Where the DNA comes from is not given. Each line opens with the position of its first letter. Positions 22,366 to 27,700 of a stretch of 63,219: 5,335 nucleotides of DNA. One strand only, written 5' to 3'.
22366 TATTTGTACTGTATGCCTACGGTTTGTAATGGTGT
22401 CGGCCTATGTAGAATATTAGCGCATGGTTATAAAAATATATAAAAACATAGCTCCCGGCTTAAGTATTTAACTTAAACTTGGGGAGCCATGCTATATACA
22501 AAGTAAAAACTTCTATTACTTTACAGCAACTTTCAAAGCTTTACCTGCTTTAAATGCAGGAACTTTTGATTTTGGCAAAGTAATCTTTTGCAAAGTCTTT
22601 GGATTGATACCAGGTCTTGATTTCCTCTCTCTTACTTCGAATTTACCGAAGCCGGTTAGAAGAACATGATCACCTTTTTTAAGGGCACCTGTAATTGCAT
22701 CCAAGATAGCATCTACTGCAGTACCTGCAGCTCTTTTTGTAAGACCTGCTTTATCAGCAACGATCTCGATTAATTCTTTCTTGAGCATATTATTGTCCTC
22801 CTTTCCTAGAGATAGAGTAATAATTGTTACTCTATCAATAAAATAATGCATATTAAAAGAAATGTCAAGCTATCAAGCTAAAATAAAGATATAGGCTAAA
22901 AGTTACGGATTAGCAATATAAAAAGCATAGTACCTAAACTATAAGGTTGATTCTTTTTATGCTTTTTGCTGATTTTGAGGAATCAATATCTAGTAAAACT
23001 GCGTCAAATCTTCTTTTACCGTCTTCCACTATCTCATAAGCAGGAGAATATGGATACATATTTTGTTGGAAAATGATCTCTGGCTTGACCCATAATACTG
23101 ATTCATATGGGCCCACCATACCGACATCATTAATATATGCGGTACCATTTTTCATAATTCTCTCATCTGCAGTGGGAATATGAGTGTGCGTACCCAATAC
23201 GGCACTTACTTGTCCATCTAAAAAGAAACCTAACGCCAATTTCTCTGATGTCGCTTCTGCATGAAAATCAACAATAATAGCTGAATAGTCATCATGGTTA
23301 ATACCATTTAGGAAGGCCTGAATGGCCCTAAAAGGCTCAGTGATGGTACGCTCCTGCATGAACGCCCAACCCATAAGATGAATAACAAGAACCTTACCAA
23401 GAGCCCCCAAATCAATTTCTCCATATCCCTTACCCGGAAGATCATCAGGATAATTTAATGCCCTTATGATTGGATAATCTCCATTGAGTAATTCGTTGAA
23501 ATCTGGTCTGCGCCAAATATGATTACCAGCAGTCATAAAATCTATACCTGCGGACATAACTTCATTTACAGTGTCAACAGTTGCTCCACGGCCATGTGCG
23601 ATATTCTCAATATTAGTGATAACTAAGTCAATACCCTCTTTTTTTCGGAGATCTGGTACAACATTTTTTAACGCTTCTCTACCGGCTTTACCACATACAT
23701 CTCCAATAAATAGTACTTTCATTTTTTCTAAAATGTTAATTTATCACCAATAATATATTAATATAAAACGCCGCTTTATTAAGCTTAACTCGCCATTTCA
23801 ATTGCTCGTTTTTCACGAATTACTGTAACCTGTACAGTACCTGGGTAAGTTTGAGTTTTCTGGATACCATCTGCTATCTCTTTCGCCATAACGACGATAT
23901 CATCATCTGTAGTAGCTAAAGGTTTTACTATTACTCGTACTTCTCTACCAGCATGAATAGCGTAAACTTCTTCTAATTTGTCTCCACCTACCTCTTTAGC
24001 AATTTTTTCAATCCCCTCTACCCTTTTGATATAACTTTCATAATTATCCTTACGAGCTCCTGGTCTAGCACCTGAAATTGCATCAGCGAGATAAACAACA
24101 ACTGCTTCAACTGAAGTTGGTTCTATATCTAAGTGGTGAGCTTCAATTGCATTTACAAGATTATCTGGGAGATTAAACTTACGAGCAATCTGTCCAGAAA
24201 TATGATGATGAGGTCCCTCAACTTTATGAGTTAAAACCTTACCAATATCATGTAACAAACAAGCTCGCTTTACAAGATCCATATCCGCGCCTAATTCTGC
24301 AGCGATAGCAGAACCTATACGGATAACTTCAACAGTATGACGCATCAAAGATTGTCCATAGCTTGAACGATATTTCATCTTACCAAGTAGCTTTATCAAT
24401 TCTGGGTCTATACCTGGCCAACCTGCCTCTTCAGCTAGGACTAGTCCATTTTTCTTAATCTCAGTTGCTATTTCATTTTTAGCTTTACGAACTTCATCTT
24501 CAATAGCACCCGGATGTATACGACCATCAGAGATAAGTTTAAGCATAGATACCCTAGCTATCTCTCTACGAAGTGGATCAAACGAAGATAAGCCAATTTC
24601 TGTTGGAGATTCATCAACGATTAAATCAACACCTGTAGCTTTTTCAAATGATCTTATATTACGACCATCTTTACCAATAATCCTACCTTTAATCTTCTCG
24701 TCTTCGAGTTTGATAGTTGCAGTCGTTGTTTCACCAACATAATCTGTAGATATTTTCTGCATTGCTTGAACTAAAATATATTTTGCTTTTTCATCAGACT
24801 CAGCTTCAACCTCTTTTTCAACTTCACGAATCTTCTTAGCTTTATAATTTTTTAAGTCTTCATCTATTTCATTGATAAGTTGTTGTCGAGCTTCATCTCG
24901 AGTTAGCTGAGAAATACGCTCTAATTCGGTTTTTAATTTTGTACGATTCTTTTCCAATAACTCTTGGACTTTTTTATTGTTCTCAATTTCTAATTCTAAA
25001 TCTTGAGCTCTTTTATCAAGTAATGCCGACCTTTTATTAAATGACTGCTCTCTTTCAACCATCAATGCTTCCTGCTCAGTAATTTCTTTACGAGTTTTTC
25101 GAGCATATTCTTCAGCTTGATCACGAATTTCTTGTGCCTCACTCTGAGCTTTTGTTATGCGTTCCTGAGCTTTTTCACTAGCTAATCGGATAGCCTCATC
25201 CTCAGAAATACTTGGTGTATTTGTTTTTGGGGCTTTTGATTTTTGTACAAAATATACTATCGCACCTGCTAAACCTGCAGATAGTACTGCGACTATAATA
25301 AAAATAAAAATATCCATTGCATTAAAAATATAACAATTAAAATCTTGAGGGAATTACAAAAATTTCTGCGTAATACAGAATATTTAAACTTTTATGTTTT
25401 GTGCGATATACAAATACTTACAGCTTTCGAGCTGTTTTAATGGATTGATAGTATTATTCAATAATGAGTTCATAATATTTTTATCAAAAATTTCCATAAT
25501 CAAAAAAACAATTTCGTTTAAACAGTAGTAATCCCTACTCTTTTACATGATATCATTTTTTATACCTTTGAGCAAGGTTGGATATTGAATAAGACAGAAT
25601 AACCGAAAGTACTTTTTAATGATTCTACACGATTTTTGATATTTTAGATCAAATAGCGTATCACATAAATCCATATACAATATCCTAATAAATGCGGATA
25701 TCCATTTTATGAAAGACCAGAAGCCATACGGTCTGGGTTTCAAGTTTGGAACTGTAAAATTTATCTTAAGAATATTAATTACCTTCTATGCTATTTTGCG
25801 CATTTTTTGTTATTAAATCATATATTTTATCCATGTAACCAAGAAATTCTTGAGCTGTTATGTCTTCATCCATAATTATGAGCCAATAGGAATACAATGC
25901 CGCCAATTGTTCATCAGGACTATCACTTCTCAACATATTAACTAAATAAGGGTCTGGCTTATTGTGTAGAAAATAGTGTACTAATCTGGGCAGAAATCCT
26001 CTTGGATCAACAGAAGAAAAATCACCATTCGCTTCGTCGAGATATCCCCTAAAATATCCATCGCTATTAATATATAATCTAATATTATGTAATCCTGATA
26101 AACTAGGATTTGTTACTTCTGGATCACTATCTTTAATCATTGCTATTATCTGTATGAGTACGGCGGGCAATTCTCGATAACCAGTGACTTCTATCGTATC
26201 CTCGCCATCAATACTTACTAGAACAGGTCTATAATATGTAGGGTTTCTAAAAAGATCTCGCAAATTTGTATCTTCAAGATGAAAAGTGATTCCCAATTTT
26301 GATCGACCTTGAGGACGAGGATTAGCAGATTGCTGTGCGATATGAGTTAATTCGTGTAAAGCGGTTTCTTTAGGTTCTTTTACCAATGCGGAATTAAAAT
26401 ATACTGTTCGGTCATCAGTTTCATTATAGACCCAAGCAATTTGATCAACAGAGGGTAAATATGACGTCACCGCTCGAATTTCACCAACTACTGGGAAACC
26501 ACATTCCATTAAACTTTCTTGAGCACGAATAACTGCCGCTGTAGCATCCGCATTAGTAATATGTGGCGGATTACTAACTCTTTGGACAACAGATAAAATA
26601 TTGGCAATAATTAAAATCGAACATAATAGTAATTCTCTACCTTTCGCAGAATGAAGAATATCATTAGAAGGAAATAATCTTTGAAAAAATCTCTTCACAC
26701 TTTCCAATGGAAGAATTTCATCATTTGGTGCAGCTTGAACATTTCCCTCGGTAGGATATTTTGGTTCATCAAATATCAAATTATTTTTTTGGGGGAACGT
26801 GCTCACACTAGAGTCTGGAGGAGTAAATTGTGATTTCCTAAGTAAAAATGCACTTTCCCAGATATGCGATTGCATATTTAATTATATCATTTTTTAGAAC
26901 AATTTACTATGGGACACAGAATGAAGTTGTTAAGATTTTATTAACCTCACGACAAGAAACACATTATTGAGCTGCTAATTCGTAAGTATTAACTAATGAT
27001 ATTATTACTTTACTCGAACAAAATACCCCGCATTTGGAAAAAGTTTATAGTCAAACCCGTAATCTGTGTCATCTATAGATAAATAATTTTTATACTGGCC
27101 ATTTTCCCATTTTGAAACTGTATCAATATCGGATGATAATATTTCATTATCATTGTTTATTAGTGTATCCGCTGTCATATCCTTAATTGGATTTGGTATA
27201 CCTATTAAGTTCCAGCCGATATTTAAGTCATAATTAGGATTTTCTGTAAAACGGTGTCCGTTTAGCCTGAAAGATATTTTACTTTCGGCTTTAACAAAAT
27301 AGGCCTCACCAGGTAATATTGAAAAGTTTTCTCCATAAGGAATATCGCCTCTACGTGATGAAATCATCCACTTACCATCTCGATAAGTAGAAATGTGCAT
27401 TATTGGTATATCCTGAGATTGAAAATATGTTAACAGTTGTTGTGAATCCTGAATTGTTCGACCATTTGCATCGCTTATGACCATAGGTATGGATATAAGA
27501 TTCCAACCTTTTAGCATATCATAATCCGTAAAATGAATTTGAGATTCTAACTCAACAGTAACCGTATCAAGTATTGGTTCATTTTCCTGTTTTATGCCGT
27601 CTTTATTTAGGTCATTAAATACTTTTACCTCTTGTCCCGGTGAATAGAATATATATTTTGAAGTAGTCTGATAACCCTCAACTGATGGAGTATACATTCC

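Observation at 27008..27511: Conserved C-terminal tandem GWNL / PGEAYF module shared by all three giants (possible novel binding domain)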

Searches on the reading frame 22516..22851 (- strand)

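Call 19: search_protein_families(library=pfam, proteins=[window:22516-22851:-], max_evalue=0.001)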
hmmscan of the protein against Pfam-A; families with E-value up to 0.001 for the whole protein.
window:22516-22851:- (111 aa): 2 families
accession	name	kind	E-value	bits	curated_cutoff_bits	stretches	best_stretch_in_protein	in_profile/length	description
PF00216.26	Bac_DNA_binding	-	1.5e-30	105.7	22.4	1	22-110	1-89/90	Bacterial DNA-binding protein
PF18291.6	HU-HIG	-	4.4e-05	24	26.2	1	22-110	32-118/125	HU domain fused to wHTH, Ig, or Glycine-rich motif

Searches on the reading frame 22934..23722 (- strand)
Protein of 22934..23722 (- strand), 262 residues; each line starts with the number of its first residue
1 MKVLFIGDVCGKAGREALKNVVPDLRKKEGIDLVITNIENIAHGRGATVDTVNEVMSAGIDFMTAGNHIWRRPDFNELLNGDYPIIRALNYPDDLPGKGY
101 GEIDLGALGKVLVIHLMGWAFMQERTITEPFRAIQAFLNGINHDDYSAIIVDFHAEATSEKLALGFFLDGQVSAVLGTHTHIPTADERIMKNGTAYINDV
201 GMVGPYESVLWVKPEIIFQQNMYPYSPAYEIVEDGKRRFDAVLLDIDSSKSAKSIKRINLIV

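Call 19: search_protein_families(library=pfam, proteins=[window:22934-23722:-], max_evalue=0.001)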
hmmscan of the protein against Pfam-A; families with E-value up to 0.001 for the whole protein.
window:22934-23722:- (262 aa): 2 families
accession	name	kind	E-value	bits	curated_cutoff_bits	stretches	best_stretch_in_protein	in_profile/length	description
PF13277.11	YmdB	-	2.3e-86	289.6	27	1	4-258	1-253/253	YmdB-like protein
PF00149.33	Metallophos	-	8.8e-11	43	21.5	1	1-183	1-191/191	Calcineurin-like phosphoesterase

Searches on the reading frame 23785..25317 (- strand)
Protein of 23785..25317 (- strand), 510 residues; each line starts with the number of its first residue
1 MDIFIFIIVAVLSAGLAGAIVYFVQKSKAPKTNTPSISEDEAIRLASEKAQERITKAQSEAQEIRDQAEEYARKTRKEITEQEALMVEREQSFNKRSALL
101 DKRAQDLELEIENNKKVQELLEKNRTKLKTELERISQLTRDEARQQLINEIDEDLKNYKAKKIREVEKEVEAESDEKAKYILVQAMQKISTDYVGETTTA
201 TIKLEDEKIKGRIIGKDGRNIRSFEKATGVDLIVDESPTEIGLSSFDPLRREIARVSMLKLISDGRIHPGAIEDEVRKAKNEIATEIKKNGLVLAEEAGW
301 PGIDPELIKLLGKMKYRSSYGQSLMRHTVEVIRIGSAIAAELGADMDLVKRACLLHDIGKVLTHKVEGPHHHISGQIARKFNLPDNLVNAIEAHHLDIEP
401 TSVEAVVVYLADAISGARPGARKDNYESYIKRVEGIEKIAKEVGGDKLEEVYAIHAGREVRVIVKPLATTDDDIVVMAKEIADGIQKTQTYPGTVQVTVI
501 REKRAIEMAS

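Call 19: search_protein_families(library=pfam, proteins=[window:23785-25317:-], max_evalue=0.001)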
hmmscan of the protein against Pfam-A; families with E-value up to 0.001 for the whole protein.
window:23785-25317:- (510 aa): 3 families
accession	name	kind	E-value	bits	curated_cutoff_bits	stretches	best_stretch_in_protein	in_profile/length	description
PF12072.13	RNase_Y_N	-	3.3e-25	89.1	32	1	7-193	3-201/201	RNase Y N-terminal region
PF01966.28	HD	-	1.7e-17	64.2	22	1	326-415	3-114/116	HD domain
PF00013.35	KH_1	-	1.4e-05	25.2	21.5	1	207-238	8-40/66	KH domain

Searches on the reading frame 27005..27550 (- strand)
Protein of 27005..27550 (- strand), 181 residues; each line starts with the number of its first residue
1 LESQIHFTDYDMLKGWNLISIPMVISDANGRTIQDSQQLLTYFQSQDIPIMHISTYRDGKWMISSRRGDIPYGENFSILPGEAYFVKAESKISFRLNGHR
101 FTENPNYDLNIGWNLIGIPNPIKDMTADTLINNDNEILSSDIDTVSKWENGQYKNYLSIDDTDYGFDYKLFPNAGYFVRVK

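Call 69: search_protein_families(library=phrogs, proteins=[window:27005-27550:-], max_evalue=0.1)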
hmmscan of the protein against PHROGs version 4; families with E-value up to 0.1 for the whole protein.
window:27005-27550:- (181 aa): 0 families
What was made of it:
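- On Phage protein families (PHROGs v4): No hit for A, B or C (call 69).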
